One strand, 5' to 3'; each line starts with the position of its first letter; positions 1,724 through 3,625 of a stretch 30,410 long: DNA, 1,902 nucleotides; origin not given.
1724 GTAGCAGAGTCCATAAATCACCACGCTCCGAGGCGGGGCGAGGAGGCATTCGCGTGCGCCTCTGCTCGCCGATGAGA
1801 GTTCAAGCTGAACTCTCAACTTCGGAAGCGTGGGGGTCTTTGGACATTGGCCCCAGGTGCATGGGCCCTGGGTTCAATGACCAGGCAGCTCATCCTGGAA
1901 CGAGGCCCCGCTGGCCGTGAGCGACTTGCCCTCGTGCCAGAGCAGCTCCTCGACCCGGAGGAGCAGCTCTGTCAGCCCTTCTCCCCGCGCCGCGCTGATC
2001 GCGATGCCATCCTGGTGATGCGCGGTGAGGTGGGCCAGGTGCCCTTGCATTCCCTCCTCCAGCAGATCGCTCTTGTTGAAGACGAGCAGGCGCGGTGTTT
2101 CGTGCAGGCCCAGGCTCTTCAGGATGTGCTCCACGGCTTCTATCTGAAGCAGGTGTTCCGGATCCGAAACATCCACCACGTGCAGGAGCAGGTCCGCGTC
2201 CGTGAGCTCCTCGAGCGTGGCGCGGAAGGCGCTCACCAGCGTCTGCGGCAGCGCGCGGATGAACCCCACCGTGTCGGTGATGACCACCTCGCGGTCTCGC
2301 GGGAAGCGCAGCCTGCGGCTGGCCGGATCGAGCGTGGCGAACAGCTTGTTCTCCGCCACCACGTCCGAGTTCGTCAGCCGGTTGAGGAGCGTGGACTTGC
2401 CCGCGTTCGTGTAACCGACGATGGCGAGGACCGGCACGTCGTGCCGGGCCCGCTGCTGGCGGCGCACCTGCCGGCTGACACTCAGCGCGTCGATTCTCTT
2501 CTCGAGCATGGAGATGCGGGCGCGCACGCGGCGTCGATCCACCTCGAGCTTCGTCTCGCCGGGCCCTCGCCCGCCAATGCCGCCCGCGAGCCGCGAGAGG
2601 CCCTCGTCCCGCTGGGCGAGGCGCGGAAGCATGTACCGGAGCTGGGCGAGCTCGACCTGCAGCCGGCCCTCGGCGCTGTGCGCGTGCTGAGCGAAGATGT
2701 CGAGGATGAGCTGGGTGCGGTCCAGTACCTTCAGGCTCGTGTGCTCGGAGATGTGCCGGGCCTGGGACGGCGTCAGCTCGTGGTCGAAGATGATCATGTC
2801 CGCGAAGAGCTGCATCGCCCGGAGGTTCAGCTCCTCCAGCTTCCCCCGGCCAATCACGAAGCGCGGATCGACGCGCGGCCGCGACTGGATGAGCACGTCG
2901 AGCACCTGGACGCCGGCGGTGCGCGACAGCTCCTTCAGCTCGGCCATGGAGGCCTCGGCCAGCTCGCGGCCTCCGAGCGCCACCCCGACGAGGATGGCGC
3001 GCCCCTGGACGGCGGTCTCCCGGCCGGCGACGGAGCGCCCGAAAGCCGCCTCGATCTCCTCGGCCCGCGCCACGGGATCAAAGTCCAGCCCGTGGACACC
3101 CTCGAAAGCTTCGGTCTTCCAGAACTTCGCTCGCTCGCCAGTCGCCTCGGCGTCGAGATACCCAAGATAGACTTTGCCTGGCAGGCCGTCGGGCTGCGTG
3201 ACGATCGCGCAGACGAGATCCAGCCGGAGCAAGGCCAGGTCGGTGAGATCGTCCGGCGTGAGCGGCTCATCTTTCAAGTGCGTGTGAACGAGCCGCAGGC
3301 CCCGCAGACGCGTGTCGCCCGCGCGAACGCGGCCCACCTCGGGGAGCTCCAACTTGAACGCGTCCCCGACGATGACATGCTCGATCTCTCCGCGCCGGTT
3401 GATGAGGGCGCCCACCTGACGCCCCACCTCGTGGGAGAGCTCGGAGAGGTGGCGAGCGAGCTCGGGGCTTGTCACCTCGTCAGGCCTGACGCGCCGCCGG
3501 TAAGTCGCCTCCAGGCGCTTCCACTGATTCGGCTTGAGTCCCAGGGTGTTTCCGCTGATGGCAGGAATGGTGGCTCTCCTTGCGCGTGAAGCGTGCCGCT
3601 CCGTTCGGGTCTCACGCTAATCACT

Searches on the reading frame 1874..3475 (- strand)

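Call 78: search_protein_families(library=pfam, proteins=[window:1874-3475:-], max_evalue=0.001)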
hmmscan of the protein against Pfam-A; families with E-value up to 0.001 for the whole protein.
window:1874-3475:- (533 aa): 8 families
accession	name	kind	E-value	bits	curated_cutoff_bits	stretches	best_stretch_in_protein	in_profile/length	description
PF13167.11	GTP-bdg_N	-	3.7e-31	108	25.4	1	174-262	1-89/89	GTP-binding GTPase N-terminal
PF16360.10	GTP-bdg_M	-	2.1e-27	95.9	29.5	1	264-342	1-79/79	GTP-binding GTPase Middle Region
PF01926.29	MMR_HSR1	-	6.2e-22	78.3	21.9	1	350-468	2-113/113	50S ribosome-binding GTPase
PF02421.24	FeoB_N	-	2.9e-06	27.3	27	1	350-505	3-153/156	Ferrous iron transport protein B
PF00025.27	Arf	-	2.2e-05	24.5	22.3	1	349-505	17-167/174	ADP-ribosylation factor family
PF03193.22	RsgA_GTPase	-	5.4e-05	23.5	30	0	348-377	107-136/174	RsgA GTPase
PF02492.25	cobW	-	0.00027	21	20.7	0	393-476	82-160/180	CobW/HypB/UreG, nucleotide-binding domain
PF00350.29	Dynamin_N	-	0.00032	21.2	27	0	350-381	1-32/168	Dynamin family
